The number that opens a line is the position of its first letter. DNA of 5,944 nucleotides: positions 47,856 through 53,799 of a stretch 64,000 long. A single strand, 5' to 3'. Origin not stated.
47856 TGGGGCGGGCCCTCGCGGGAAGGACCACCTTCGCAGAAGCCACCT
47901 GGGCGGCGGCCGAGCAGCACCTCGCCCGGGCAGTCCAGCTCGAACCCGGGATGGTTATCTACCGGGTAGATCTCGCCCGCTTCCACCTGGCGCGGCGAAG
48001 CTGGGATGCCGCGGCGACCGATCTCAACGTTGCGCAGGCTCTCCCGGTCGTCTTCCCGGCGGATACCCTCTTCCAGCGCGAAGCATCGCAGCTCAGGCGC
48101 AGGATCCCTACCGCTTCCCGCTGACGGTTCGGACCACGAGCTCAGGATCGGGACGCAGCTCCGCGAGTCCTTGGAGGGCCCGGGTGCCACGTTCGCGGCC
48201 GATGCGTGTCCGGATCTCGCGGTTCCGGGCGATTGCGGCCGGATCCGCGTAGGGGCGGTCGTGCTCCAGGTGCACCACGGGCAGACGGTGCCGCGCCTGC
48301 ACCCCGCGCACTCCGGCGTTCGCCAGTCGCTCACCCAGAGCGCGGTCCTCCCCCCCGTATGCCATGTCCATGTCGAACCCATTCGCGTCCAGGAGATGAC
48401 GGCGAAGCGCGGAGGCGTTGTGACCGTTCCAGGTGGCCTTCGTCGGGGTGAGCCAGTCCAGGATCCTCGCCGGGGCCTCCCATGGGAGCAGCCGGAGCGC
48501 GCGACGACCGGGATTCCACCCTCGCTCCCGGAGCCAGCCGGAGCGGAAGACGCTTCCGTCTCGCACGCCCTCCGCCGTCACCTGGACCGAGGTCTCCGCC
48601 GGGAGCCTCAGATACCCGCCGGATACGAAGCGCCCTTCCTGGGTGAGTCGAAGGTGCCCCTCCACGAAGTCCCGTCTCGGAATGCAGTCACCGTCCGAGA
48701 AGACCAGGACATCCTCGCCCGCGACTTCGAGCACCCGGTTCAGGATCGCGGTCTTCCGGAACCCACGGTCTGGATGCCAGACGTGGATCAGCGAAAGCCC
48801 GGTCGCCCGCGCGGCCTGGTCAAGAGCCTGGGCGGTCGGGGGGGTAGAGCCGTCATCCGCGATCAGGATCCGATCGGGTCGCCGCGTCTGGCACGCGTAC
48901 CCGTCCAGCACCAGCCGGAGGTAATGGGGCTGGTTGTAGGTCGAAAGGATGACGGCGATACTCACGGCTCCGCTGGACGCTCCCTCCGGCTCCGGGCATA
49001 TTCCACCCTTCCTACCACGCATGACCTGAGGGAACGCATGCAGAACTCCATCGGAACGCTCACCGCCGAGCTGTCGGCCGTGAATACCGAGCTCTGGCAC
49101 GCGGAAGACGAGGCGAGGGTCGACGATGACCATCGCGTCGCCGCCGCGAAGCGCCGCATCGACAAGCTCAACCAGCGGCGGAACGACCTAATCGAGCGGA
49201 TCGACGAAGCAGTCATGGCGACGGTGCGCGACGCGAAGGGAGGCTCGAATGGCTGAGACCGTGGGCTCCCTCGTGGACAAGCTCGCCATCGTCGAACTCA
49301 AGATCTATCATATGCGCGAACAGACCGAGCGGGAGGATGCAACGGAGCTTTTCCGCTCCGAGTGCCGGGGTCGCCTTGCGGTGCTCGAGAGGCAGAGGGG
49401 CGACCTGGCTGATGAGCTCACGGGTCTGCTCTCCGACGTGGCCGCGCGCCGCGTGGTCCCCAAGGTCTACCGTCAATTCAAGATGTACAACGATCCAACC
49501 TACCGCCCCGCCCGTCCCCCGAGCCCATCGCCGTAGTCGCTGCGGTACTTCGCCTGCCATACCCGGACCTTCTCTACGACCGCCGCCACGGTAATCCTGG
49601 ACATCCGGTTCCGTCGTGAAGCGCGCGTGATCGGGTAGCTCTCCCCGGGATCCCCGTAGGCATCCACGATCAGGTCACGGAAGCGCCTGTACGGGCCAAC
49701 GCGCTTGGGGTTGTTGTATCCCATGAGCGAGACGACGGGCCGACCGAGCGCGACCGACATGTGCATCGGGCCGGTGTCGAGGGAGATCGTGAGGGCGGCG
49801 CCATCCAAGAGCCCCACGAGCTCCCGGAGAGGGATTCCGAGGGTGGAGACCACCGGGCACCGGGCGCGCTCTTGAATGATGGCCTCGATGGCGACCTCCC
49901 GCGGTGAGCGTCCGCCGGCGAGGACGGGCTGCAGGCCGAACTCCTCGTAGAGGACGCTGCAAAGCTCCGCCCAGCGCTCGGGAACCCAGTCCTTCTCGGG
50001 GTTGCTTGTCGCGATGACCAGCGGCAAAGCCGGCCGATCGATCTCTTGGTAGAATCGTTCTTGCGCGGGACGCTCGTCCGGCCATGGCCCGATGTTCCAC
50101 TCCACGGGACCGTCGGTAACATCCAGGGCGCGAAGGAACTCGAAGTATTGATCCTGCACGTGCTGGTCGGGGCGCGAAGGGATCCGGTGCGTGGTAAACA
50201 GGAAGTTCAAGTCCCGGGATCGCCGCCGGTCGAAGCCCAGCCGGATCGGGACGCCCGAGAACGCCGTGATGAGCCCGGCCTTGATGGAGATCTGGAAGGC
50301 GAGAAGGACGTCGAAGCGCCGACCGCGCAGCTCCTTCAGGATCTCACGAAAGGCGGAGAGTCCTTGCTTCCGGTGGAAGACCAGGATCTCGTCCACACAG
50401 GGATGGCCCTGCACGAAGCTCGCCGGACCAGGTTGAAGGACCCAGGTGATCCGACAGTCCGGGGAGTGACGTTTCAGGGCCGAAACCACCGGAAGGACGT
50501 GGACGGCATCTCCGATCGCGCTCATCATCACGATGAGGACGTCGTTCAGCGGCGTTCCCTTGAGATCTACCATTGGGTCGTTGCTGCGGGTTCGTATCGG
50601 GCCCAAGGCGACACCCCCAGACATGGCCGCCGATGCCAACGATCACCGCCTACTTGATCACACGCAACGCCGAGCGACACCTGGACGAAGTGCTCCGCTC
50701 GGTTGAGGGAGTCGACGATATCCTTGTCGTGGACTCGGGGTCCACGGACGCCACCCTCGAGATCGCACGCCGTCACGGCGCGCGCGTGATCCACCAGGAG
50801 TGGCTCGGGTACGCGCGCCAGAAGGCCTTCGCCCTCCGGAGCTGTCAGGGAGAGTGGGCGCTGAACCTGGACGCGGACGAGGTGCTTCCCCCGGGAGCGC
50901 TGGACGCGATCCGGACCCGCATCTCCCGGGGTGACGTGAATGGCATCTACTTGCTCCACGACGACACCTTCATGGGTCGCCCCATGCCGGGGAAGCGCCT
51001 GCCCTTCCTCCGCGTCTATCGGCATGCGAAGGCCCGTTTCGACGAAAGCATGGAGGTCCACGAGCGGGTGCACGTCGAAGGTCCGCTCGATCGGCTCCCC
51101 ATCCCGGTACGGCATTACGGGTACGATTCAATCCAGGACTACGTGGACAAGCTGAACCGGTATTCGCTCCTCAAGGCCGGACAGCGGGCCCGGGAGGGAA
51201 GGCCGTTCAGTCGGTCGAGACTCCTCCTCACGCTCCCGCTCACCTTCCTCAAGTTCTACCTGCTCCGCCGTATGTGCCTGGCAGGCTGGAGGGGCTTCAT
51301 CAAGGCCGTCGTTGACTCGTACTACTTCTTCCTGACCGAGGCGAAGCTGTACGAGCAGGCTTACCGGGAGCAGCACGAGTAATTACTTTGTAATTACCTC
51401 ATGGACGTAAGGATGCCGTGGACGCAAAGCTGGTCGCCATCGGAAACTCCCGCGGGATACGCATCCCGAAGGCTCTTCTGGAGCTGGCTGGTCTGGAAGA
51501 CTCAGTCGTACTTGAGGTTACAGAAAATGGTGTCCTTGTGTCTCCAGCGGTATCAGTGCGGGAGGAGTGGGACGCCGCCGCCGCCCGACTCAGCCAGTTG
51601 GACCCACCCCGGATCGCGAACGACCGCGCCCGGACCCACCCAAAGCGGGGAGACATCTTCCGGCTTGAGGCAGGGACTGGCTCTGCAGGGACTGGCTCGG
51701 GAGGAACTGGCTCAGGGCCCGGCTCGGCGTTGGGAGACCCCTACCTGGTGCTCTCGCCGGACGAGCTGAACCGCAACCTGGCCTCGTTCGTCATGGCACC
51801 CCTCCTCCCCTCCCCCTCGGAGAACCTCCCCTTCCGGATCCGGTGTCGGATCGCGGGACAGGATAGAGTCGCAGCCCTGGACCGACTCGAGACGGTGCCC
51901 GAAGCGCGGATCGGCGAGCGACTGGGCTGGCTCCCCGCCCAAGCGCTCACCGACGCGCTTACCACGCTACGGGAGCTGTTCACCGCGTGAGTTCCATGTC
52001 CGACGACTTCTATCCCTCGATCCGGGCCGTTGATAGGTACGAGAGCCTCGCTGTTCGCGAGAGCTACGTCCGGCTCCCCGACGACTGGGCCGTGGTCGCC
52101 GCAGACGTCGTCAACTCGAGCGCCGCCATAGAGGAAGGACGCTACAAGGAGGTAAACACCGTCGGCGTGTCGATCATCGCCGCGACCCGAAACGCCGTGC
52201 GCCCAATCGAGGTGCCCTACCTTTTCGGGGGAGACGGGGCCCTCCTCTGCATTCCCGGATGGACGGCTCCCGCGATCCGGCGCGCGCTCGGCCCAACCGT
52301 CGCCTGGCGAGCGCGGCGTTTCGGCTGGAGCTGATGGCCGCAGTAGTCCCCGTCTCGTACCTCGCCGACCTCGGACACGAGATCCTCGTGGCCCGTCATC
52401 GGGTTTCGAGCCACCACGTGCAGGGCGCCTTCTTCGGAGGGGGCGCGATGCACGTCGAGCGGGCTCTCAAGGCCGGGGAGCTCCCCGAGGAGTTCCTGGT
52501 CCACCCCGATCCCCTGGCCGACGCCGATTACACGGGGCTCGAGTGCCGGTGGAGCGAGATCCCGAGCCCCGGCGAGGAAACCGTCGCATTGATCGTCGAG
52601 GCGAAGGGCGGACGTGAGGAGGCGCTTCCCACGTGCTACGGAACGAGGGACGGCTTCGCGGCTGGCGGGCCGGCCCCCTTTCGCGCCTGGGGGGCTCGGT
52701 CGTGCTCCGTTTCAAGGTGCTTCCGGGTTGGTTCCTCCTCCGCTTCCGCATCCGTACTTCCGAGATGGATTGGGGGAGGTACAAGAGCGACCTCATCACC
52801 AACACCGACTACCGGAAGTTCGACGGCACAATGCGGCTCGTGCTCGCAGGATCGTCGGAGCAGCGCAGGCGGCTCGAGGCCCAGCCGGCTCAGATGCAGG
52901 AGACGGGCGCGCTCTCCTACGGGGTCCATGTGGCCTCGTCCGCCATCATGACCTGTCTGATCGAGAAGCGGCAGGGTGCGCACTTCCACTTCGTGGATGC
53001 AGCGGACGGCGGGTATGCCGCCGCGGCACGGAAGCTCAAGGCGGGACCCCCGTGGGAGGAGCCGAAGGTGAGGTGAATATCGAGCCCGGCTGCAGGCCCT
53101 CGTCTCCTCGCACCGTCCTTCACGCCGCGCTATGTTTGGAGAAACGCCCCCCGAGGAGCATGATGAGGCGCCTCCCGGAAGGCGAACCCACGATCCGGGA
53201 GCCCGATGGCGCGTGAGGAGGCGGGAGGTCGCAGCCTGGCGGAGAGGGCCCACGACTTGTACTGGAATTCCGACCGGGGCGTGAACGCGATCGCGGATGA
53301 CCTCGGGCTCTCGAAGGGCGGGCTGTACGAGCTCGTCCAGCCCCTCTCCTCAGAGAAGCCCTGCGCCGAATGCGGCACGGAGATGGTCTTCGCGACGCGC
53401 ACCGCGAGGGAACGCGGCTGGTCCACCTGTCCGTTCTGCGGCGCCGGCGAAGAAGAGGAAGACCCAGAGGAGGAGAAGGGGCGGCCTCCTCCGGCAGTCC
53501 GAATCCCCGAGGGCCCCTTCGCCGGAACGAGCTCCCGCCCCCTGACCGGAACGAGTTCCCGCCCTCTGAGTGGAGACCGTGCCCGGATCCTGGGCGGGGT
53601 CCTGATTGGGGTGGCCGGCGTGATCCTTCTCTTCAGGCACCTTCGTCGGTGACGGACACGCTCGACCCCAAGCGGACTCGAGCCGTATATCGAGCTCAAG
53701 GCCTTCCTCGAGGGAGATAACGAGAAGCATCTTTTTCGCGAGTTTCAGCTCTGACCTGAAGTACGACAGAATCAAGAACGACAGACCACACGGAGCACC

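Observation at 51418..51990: MazE (AbrB-type antitoxin) and MazF/PemK toxin domains fused in one polypeptide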

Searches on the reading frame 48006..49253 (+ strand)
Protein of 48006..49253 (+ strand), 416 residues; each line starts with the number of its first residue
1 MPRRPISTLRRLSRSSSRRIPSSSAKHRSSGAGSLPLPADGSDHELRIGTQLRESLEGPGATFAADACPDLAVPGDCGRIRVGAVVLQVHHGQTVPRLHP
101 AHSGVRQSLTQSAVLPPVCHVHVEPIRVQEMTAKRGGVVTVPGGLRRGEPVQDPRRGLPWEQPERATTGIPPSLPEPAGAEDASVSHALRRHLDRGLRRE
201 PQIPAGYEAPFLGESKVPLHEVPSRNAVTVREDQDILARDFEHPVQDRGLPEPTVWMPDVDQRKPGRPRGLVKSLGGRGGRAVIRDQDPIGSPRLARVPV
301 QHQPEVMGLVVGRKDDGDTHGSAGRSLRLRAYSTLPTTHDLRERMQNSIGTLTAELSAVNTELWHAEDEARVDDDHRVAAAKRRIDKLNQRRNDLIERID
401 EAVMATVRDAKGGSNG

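Call 75: search_protein_families(library=pfam, proteins=[window:48006-49253:+], max_evalue=0.0001)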
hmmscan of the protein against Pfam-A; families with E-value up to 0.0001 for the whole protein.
window:48006-49253:+ (416 aa): 1 family
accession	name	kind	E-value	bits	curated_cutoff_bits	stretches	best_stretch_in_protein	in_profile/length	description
PF14063.11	DUF4254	-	8.3e-15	55.3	27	1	354-410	5-63/144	Protein of unknown function (DUF4254)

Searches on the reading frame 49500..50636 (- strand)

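Call 75: search_protein_families(library=pfam, proteins=[window:49500-50636:-], max_evalue=0.0001)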
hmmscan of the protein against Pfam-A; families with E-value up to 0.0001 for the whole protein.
window:49500-50636:- (378 aa): 1 family
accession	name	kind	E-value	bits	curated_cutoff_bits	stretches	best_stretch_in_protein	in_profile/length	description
PF01075.23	Glyco_transf_9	-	2.3e-33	116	22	1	98-318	3-222/247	Glycosyltransferase family 9 (heptosyltransferase)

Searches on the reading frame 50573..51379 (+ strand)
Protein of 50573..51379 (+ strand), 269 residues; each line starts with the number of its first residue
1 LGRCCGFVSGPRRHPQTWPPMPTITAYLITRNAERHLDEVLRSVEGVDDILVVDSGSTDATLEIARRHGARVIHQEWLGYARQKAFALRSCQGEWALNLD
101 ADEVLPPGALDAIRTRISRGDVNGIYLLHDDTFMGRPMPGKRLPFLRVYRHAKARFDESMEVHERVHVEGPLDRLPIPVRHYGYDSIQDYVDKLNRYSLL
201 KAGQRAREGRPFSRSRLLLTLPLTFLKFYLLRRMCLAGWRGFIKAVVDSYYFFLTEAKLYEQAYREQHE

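Call 13: search_protein_families(library=pfam, proteins=[window:50573-51379:+], max_evalue=0.01)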
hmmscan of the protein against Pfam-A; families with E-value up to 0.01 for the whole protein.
window:50573-51379:+ (269 aa): 3 families
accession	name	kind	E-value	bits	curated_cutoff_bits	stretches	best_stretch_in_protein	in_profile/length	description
PF00535.33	Glycos_transf_2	-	9.7e-17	61.8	23.3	1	28-136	4-122/168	Glycosyl transferase family 2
PF13704.12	Glyco_tranf_2_4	-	9.3e-06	26.5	27.5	1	37-105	7-84/98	Glycosyl transferase family 2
PF13641.12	Glyco_tranf_2_3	-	0.0033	17.9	27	1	24-117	7-111/230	Glycosyltransferase like family 2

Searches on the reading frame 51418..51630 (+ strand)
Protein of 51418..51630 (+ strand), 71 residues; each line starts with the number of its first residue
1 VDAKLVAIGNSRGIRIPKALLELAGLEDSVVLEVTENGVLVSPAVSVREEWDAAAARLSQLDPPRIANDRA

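Call 3: search_protein_families(library=pfam, proteins=[window:51418-51630:+], max_evalue=10)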
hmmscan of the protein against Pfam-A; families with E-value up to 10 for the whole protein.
seq(71 aa): 2 families
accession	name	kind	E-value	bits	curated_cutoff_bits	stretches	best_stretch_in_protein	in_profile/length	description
PF04014.23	MazE_antitoxin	-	4.3e-07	30.2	24.7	1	8-46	4-45/48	Antidote-toxin recognition MazE, bacterial antitoxin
PF09129.16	Chol_subst-bind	-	0.2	11.2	25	1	42-67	286-311/321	Cholesterol oxidase, substrate-binding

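Call 4: search_protein_families(library=ncbifam, proteins=[window:51418-51630:+], max_evalue=10)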
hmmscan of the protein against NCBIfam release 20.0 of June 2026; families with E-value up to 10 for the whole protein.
seq(71 aa): 3 families
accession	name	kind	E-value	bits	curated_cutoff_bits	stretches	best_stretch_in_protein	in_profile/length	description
TIGR02609.1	doc_partner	hypoth_equivalog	0.00013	22.3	55.9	1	3-47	1-50/74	putative addiction module antidote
NF047862.1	VapBLeptosp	equivalog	0.013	15.5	100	1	2-59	3-54/76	type II toxin-antitoxin system antitoxin VapB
NF040493.1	TA_anti_VapB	subfamily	0.087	13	60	1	4-56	2-50/73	type II toxin-antitoxin system VapB family antitoxin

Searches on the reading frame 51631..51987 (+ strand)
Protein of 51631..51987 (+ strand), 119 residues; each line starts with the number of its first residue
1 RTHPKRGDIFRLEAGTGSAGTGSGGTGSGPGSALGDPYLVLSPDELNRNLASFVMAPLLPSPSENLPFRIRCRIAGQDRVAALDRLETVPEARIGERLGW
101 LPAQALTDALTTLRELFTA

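Call 3: search_protein_families(library=pfam, proteins=[window:51631-51987:+], max_evalue=10)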
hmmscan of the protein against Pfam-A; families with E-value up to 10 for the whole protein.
seq(119 aa): 1 family
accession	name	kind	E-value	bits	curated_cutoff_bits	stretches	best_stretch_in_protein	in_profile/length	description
PF02452.23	PemK_toxin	-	1.1e-10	42.1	23.1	1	36-117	22-109/109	PemK-like, MazF-like toxin of type II toxin-antitoxin system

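Call 4: search_protein_families(library=ncbifam, proteins=[window:51631-51987:+], max_evalue=10)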
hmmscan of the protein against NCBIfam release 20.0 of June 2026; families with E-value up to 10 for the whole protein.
seq(119 aa): 0 families

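Call 12: search_solved_structures(query=window:51631-51987:+, max_evalue=10, show_alignments=4)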
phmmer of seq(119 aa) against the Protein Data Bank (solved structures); distinct sequences matched with E-value up to 10: 13.
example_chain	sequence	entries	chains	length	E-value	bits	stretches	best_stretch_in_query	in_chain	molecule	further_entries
6trp_A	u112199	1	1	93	0.62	13.6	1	14-39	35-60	Peptide synthetase XpsB,Peptide synthetase XpsB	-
5hpz_A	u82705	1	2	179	0.79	13.3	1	8-54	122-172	Water-soluble chlorophyll protein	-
8xi2_N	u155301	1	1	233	0.86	13.1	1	13-45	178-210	G10 protein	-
6s2z_A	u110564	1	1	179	0.87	13.1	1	8-54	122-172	Water-Soluble Chlorophyll Protein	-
5uct_A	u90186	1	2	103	1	12.9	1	37-104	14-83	Endoribonuclease MazF3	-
7f1t_A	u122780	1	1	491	1.2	12.7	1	11-43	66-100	C-C motif chemokine 3,C-C chemokine receptor type 5,Rubredoxin,C-C chemokine receptor type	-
9nu5_B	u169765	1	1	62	1.4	12.5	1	15-46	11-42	Lysis protein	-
8pmw_A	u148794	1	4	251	1.6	12.3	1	10-53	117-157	scFv_p60.1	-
5cca_A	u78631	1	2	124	1.7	12.2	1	37-104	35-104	Endoribonuclease MazF3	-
9nu8_B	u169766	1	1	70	3.2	11.3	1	15-39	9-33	Lysis protein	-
5dfw_H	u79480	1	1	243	3.4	11.2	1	14-54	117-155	SINGLE CHAIN FV FRAGMENT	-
8bdz_A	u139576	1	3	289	4.2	10.9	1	16-35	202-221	Core protein,Matrix protein 2,External core antigen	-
8ber_A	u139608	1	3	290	4.3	10.9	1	16-35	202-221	Core protein,Matrix protein 2,External core antigen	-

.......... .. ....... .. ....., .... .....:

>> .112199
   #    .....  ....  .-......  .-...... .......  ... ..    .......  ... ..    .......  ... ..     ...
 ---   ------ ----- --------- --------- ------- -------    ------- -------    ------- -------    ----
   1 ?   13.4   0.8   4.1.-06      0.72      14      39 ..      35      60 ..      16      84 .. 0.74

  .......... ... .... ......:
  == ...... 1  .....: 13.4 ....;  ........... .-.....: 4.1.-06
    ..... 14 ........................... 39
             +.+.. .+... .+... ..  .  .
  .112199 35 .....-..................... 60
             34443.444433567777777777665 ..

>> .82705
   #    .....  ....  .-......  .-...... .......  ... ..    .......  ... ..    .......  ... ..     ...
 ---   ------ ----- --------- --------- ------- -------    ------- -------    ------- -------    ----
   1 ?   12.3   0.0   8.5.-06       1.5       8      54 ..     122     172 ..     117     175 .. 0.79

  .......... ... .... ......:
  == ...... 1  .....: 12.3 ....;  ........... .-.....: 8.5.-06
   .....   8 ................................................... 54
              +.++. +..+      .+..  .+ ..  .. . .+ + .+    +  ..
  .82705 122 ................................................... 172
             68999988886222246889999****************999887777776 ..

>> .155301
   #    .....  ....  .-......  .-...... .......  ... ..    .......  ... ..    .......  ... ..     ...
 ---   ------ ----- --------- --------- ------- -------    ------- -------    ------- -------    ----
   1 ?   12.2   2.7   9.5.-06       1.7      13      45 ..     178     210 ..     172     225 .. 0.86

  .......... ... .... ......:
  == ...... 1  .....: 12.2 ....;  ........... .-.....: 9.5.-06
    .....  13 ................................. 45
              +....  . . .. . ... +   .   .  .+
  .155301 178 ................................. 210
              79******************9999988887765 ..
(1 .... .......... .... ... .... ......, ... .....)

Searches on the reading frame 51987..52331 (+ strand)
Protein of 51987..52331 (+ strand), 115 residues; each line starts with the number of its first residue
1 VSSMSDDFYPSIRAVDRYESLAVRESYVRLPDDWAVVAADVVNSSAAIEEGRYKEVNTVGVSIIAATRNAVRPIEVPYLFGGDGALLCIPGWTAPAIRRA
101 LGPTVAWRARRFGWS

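Call 13: search_protein_families(library=pfam, proteins=[window:51987-52331:+], max_evalue=0.01)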
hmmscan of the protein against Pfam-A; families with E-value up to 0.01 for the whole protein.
window:51987-52331:+ (115 aa): 1 family
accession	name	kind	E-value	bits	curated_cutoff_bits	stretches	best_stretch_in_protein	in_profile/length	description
PF11294.13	DUF3095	-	2.6e-31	109.5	22.2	1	8-113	1-106/378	Protein of unknown function (DUF3095)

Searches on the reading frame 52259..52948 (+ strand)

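Call 13: search_protein_families(library=pfam, proteins=[window:52259-52948:+], max_evalue=0.01)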
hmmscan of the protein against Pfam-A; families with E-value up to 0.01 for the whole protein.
window:52259-52948:+ (230 aa): 1 family
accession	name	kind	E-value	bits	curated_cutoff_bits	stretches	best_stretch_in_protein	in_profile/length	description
PF11294.13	DUF3095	-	2e-22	80.3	22.2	1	14-117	98-200/378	Protein of unknown function (DUF3095)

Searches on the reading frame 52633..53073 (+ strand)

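Call 13: search_protein_families(library=pfam, proteins=[window:52633-53073:+], max_evalue=0.01)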
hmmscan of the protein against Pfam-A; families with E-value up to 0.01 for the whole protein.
window:52633-53073:+ (147 aa): 1 family
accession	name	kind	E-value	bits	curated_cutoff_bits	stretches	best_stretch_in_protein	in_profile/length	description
PF11294.13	DUF3095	-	1.3e-35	123.7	22.2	1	24-136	266-378/378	Protein of unknown function (DUF3095)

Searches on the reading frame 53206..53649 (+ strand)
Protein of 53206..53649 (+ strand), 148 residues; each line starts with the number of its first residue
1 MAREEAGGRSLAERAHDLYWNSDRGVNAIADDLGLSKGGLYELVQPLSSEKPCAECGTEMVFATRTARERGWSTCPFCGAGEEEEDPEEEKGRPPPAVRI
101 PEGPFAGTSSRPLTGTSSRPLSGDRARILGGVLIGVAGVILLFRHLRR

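Call 13: search_protein_families(library=pfam, proteins=[window:53206-53649:+], max_evalue=0.01)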
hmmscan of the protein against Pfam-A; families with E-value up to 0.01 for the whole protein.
window:53206-53649:+ (148 aa): 2 families
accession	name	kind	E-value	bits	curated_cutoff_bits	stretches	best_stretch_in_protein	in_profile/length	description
PF08792.16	A2L_zn_ribbon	-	0.0042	17.2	22.9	1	49-80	2-29/33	A2L zinc ribbon domain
PF08271.17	Zn_Ribbon_TF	-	0.0066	16.4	29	0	53-91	3-38/43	TFIIB zinc-binding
